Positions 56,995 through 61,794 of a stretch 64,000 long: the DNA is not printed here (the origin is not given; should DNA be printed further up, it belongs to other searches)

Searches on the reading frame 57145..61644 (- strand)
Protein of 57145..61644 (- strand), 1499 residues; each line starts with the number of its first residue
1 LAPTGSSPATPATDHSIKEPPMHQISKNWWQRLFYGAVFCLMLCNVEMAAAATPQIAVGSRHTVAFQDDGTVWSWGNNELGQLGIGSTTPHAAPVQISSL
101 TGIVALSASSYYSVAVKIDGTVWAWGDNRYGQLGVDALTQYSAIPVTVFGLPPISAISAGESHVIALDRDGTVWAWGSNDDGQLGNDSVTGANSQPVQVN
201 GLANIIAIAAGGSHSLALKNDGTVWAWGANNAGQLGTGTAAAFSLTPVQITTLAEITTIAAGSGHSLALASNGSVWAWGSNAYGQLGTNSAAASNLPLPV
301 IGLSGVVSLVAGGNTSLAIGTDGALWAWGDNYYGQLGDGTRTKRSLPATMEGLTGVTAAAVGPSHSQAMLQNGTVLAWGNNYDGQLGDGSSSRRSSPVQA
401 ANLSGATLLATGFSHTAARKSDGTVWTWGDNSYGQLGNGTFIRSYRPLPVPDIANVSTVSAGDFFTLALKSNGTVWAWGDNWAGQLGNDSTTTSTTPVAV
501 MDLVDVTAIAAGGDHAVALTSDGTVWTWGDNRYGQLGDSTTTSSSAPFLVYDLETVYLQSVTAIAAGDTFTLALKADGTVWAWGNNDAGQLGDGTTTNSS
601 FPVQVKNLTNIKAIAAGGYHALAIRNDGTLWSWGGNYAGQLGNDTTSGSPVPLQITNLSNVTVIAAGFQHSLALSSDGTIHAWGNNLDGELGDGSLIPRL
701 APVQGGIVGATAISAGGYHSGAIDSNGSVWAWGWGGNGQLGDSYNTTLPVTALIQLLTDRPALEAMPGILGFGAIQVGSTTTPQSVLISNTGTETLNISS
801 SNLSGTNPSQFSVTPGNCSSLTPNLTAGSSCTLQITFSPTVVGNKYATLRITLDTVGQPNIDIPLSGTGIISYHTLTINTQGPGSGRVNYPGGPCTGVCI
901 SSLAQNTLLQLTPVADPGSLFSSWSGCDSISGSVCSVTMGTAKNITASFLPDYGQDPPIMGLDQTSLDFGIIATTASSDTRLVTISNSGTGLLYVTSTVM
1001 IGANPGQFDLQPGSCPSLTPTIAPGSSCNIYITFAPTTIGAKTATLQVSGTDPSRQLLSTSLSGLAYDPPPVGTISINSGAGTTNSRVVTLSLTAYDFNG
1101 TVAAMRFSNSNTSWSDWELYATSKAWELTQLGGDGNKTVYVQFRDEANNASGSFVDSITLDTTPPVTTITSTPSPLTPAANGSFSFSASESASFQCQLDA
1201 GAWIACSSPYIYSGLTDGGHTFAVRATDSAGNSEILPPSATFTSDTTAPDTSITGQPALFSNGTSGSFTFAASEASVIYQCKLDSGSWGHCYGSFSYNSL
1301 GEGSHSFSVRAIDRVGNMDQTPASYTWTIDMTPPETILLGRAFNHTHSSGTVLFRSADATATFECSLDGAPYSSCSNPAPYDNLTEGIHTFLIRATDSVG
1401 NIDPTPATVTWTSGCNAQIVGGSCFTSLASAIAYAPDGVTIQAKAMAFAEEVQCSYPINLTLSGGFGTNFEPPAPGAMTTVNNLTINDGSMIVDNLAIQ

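Call 52: search_protein_families(library=pfam, proteins=[window:57145-61644:-], max_evalue=0.00001)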
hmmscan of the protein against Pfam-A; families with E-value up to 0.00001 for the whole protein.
window:57145-61644:- (1499 aa): 10 families
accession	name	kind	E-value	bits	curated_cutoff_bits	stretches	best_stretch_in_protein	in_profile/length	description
PF25390.1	WD40_RLD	-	1.2e-184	614.1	150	3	154-451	33-346/363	RCC1-like domain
PF00415.24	RCC1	-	1.3e-162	528.7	21.7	12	577-624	1-50/50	Regulator of chromosome condensation (RCC1) repeat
PF13540.12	RCC1_2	-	1.5e-136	441.7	22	12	506-535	1-30/30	Regulator of chromosome condensation (RCC1) repeat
PF25384.1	Alsin_RLD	-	8.1e-34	118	100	0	368-439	237-310/405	Alsin RCC1-like domain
PF22544.2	HYDIN_VesB_CFA65-like_Ig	-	4.6e-17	62.5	25.5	1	764-867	4-99/100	HYDIN/CFA65/VesB-like, Ig-like domain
PF22073.2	Cep192_D4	-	4.7e-16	59.4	35.5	1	768-869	9-111/112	Cep192 domain 4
PF15780.11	ASH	-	1.2e-15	57.9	27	1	769-860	13-97/98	Abnormal spindle-like microcephaly-assoc'd, ASPM-SPD-2-Hydin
PF19077.6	Big_13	-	3e-11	44.1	27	0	1213-1246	70-102/102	Bacterial Ig-like domain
PF13750.12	Big_3_3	-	9.3e-08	32.3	27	0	1294-1338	6-50/157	Bacterial Ig-like domain (group 3)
PF24507.1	Ig_CFAP65_4th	-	5.6e-06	27.1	27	0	825-869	34-76/76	CFAP65, fourth Ig-like domain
